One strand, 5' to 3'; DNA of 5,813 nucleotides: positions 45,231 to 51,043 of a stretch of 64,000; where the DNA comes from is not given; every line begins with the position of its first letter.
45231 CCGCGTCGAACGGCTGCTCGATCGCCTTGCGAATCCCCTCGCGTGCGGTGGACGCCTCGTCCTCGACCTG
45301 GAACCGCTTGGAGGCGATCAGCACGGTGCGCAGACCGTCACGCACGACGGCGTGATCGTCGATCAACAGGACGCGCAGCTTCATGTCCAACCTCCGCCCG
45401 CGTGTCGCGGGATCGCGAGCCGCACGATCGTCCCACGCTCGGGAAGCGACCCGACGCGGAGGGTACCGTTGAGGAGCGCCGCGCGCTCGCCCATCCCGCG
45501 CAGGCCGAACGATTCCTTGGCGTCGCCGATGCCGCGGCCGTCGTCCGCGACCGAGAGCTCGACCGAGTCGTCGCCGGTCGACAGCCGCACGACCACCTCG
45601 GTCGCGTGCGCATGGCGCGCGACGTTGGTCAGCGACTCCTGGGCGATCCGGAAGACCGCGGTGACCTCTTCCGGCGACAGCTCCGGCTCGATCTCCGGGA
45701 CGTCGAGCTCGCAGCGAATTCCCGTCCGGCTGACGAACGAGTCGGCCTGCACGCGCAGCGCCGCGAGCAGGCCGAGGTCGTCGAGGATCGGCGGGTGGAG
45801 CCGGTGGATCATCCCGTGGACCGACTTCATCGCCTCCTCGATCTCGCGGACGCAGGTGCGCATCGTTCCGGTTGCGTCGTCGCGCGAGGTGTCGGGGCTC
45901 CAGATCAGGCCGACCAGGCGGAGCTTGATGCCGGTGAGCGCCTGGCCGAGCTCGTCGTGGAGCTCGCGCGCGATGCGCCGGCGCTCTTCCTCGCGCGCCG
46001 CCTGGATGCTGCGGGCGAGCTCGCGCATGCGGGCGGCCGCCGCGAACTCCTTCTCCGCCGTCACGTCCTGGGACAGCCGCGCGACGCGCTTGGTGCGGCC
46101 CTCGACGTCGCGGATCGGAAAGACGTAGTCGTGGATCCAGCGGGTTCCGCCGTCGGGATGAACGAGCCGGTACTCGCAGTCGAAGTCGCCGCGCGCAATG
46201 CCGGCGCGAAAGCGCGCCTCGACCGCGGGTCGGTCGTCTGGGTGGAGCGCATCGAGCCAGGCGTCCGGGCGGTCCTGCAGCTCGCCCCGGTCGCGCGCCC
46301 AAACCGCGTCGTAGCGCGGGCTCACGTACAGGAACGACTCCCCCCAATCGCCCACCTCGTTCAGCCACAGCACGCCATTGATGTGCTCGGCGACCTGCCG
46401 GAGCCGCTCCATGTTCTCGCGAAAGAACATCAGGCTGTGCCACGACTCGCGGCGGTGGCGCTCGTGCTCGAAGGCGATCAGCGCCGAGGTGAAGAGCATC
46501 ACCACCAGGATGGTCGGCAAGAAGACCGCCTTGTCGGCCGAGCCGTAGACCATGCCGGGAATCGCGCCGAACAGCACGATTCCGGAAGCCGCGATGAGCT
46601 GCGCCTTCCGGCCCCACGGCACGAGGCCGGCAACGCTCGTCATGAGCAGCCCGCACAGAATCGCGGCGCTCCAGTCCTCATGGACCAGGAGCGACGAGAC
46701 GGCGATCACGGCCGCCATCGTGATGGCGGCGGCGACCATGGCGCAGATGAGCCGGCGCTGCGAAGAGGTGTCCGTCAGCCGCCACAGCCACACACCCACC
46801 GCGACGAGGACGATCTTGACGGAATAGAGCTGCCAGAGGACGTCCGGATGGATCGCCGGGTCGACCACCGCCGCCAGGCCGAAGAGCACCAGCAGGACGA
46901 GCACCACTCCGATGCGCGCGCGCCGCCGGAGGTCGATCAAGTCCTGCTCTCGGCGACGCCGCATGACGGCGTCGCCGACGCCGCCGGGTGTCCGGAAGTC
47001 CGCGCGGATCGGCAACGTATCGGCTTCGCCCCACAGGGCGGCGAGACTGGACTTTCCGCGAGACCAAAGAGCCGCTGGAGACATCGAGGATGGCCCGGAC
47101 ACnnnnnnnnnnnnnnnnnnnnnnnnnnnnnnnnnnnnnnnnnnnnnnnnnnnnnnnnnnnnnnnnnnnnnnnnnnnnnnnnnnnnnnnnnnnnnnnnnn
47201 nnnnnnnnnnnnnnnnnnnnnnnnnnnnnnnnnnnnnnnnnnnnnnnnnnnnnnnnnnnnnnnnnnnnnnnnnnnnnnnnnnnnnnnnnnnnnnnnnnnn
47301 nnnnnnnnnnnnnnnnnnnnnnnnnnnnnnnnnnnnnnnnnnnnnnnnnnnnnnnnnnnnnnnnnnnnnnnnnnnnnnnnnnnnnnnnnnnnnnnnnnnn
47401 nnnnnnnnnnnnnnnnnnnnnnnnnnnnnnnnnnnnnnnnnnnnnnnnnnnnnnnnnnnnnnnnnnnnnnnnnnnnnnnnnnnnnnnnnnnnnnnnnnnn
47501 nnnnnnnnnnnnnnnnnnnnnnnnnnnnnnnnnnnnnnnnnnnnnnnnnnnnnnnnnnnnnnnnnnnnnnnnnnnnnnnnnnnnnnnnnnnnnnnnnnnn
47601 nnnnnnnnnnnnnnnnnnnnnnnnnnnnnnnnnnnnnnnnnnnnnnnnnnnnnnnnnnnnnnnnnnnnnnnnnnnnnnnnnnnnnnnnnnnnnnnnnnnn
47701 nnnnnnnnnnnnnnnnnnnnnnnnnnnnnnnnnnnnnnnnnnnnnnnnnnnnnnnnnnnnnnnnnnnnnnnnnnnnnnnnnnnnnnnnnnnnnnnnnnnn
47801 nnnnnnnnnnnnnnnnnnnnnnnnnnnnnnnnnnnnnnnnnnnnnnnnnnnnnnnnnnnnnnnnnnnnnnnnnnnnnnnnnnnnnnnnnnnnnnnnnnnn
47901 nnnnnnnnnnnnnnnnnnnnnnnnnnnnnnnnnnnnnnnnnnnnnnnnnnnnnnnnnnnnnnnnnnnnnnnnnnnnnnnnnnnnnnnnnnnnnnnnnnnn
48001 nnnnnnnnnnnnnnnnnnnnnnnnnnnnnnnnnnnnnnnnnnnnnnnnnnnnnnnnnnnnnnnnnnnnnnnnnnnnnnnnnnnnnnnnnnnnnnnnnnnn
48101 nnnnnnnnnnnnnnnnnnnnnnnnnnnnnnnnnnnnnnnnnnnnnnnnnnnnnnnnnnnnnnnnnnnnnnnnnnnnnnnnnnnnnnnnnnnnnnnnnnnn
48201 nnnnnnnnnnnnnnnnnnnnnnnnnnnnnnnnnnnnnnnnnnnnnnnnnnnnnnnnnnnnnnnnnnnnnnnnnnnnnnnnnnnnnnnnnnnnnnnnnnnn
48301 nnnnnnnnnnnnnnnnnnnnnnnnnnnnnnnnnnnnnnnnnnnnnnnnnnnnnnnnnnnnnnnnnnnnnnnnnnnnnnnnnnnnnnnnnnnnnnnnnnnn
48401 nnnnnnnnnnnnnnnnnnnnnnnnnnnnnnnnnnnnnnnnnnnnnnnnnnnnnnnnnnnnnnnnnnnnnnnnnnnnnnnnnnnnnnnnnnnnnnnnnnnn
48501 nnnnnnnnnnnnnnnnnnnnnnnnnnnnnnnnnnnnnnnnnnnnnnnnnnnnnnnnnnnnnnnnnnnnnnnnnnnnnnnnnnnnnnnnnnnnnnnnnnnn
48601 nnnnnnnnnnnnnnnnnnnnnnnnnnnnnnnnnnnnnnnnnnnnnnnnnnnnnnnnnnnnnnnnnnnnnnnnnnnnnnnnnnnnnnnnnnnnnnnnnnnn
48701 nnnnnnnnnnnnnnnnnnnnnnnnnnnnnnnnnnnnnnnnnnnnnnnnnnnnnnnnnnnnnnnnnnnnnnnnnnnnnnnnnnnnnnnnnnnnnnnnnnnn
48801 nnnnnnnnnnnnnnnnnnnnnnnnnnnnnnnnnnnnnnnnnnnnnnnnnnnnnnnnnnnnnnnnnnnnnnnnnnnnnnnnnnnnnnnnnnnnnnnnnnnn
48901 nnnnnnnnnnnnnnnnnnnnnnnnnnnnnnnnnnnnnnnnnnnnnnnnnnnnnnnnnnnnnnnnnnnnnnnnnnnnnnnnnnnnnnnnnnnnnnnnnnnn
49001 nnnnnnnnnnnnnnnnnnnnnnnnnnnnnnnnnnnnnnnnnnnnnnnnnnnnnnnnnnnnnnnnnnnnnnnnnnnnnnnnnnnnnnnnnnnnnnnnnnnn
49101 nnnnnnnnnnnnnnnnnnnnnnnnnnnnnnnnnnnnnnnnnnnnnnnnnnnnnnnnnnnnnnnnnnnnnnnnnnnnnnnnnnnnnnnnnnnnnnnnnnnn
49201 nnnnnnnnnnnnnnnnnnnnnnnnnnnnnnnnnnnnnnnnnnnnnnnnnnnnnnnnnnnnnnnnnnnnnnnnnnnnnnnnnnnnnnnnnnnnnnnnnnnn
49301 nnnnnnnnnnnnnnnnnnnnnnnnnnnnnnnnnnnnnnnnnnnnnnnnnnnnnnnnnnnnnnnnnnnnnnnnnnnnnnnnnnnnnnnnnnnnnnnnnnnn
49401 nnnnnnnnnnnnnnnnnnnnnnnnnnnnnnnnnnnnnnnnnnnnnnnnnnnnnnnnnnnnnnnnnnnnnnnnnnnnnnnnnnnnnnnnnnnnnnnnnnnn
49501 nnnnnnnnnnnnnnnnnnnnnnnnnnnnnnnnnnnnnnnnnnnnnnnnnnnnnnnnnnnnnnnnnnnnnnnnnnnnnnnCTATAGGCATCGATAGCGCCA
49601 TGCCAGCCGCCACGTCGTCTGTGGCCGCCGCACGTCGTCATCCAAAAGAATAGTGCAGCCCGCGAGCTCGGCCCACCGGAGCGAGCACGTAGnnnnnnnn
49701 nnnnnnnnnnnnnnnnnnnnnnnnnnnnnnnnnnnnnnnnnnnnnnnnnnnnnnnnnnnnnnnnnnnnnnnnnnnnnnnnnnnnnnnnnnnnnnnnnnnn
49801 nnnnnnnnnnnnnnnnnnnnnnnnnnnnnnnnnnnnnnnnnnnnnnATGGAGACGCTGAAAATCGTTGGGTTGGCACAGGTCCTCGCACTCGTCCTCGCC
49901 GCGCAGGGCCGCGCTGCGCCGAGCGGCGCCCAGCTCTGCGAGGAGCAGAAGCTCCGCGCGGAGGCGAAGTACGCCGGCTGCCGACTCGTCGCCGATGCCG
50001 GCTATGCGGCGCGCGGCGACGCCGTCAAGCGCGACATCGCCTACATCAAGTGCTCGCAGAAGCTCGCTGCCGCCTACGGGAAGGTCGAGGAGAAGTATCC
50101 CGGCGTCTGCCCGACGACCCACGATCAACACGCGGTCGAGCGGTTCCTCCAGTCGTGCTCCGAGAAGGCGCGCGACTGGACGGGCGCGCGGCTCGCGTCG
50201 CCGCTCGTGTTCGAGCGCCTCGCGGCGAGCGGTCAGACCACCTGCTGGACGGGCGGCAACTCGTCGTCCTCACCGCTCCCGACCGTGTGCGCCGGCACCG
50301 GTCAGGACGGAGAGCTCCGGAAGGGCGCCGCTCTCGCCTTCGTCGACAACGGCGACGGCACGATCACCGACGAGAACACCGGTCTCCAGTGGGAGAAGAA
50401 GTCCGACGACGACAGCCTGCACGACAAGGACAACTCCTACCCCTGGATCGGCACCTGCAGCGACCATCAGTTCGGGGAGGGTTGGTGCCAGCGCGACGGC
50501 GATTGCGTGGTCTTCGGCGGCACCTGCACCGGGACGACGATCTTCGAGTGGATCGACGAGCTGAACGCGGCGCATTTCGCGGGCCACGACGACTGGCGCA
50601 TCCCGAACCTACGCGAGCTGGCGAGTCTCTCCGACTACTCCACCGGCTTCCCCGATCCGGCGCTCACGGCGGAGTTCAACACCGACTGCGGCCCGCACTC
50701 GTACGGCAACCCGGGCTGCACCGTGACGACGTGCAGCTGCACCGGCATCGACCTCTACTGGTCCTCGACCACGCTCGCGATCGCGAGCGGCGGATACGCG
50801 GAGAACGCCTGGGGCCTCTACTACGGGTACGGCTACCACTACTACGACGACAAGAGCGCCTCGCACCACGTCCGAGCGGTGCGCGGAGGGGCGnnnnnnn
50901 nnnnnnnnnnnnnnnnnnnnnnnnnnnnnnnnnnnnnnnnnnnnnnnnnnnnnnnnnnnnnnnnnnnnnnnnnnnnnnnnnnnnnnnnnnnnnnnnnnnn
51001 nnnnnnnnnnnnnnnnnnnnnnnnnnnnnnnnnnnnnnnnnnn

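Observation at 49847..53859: Novel secreted multidomain protein (Cys-rich x4, amidohydrolase/M19-like, TSP3) next to a DUF1566 paralog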

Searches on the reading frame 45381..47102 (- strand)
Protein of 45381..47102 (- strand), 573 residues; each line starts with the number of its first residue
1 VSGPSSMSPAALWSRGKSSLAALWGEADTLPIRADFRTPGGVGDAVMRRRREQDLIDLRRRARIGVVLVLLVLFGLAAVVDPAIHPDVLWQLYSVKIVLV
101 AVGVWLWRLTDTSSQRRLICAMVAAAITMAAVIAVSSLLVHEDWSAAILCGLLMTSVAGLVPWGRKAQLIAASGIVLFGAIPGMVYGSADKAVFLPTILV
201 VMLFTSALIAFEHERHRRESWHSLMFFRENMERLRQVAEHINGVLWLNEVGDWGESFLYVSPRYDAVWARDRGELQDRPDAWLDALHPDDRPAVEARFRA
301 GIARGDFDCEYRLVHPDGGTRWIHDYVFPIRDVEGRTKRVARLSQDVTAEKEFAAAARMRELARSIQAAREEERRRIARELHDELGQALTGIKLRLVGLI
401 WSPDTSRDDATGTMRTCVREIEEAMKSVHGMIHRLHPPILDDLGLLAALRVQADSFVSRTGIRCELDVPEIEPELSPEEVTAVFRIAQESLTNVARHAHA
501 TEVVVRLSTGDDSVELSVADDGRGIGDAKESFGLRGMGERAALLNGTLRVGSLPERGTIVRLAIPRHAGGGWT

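Call 33: search_protein_families(library=pfam, proteins=[window:45381-47102:-], max_evalue=0.001)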
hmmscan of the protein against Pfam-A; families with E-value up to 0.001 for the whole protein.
window:45381-47102:- (573 aa): 5 families
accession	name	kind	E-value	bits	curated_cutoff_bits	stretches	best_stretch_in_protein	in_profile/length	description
PF08447.18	PAS_3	-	2.2e-18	66.7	25.6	1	258-340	2-85/89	PAS fold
PF07730.19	HisKA_3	-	3.3e-13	50.4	24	1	373-439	1-67/68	Histidine kinase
PF02518.31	HATPase_c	-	1.6e-10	41.9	26.4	1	481-566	4-109/111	Histidine kinase-, DNA gyrase B-, and HSP90-like ATPase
PF08448.16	PAS_4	-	4.2e-06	27.4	23.1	1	257-351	17-109/110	PAS fold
PF13581.12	HATPase_c_2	-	2.4e-05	24.8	27.4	1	474-529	23-82/127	Histidine kinase-like ATPase domain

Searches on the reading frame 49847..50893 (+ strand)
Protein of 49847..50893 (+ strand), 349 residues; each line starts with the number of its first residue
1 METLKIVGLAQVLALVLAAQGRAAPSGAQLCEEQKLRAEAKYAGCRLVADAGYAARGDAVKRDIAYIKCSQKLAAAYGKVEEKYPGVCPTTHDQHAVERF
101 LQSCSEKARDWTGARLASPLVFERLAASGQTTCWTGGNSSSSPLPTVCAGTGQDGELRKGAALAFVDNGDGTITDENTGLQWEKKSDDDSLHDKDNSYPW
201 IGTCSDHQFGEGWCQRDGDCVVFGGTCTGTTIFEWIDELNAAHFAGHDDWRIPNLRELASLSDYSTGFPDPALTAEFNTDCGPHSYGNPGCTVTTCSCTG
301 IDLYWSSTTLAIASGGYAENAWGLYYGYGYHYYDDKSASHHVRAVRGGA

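Call 6: search_protein_families(library=pfam, proteins=[window:49847-50893:+], max_evalue=1)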
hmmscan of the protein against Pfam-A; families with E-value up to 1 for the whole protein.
window:49847-50893:+ (349 aa): 2 families
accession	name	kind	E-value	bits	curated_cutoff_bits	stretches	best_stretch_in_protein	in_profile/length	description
PF07603.17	Lcl_C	-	1.2e-24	87.2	34.9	1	171-346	1-117/117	Lcl C-terminal domain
PF22739.2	NA-iREase3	-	0.21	12.7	27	1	78-129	42-93/118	NACHT-associated inactive Restriction Endonuclease 2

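Call 7: search_protein_families(library=ncbifam, proteins=[window:49847-50893:+], max_evalue=1)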
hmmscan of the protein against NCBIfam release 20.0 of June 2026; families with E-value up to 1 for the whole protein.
window:49847-50893:+ (349 aa): 1 family
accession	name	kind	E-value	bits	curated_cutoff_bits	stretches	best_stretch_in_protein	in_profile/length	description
NF047850.1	Lsa25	exception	1.7e-05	24.8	260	1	164-202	30-68/207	surface adhesin Lsa25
